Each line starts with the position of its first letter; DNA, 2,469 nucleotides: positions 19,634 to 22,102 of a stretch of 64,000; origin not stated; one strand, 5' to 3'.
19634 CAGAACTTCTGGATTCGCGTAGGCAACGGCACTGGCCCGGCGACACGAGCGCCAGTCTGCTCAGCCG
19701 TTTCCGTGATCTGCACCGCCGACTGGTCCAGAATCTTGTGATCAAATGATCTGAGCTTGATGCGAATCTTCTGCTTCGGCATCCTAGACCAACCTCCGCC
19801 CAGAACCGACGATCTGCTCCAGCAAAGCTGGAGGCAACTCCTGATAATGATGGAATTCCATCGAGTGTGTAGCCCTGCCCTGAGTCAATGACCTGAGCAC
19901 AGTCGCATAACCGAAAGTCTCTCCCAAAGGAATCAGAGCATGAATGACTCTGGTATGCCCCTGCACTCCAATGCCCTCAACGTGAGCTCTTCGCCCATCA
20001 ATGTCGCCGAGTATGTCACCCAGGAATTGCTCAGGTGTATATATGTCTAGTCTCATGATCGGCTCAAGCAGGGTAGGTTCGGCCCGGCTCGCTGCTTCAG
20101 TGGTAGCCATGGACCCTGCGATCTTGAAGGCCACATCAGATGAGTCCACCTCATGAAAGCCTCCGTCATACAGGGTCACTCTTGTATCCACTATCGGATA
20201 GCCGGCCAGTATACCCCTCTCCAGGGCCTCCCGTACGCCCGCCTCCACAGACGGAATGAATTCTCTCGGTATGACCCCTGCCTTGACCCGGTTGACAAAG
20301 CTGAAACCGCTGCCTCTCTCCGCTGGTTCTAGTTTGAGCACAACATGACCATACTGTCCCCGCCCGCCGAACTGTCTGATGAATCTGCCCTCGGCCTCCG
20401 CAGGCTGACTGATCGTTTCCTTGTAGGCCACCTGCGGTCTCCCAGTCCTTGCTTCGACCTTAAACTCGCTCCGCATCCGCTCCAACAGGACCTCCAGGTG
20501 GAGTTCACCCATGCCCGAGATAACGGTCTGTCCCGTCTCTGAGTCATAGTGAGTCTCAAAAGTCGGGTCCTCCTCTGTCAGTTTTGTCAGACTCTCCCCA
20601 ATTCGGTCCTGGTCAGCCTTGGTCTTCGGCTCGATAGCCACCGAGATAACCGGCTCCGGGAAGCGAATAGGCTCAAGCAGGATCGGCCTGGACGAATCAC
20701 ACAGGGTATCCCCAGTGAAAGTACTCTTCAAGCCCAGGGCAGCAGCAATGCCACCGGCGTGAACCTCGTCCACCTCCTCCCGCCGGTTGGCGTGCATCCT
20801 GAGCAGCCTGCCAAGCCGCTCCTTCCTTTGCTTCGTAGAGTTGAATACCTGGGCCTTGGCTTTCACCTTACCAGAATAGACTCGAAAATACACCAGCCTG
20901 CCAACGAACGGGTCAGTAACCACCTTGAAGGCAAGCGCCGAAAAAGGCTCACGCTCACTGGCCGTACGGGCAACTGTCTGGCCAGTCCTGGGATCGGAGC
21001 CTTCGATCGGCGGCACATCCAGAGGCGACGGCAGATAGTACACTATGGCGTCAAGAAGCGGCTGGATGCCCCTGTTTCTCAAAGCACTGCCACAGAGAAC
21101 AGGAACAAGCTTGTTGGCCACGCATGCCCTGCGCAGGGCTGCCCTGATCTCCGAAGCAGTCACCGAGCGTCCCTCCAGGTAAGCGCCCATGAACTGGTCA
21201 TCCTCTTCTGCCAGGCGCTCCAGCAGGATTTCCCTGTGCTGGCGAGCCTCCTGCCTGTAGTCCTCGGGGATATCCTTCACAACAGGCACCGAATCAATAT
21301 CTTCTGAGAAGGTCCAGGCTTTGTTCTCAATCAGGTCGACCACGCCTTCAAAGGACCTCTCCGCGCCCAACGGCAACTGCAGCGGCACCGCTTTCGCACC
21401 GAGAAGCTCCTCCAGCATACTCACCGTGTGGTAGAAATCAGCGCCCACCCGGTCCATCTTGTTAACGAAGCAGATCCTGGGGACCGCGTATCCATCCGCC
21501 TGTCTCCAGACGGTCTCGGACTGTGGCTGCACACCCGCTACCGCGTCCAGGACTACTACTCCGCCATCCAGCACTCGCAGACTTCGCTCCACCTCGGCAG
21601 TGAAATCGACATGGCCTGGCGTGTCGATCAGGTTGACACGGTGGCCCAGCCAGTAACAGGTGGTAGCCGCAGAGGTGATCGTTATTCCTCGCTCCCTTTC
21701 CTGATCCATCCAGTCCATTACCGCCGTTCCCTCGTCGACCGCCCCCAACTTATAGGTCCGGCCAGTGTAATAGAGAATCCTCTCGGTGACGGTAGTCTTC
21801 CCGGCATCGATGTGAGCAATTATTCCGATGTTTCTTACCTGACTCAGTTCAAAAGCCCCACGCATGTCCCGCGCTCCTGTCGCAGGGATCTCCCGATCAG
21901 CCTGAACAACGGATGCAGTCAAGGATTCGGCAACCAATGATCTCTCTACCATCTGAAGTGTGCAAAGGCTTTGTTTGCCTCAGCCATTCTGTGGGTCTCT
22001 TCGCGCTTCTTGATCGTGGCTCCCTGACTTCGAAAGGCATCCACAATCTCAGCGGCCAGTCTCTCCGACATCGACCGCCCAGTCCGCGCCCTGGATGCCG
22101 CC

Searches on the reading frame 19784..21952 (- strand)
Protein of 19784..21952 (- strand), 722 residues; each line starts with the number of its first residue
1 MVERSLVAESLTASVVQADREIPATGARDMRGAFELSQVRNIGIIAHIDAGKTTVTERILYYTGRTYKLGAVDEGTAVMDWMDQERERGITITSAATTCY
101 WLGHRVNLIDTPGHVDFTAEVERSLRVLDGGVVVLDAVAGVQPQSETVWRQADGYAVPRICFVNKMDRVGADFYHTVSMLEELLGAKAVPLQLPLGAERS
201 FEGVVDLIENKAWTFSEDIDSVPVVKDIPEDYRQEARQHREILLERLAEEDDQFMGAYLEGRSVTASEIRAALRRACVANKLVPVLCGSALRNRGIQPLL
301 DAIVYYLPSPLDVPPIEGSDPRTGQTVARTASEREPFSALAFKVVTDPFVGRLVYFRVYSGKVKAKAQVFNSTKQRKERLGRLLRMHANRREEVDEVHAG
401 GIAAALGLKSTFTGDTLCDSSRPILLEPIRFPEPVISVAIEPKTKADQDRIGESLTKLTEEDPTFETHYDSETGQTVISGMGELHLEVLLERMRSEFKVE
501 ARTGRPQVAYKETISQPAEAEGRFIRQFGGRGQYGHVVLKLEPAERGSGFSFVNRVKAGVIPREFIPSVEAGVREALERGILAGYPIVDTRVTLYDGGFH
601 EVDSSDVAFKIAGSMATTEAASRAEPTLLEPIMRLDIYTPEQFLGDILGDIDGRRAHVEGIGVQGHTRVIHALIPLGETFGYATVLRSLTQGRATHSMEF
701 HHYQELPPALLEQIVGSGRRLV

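Call 8: search_protein_families(library=pfam, proteins=[window:19784-21952:-], max_evalue=0.001)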
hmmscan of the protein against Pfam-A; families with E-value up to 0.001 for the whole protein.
window:19784-21952:- (722 aa): 7 families
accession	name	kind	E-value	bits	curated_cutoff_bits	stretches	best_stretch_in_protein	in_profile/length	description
PF00009.33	GTP_EFTU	-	1.7e-65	220.6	26.5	1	38-309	2-188/188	Elongation factor Tu GTP binding domain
PF03764.24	EFG_IV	-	3.1e-45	153.3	24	1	506-624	1-120/121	Elongation factor G, domain IV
PF14492.12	EFG_III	-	3.5e-33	113.9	27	1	431-504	1-74/75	Elongation Factor G, domain III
PF00679.30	EFG_C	-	5e-26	91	27.9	1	628-713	2-88/89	Elongation factor G C-terminus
PF03144.31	GTP_EFTU_D2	-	1.9e-15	57.5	30.3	1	351-418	1-73/73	Elongation factor Tu domain 2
PF22042.2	EF-G_D2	-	2e-14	53.9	27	1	336-419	1-83/84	Elongation factor G domain 2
PF16658.11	RF3_C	-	1.3e-05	25.4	40.1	1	440-519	15-94/132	Class II release factor RF3, C-terminal domain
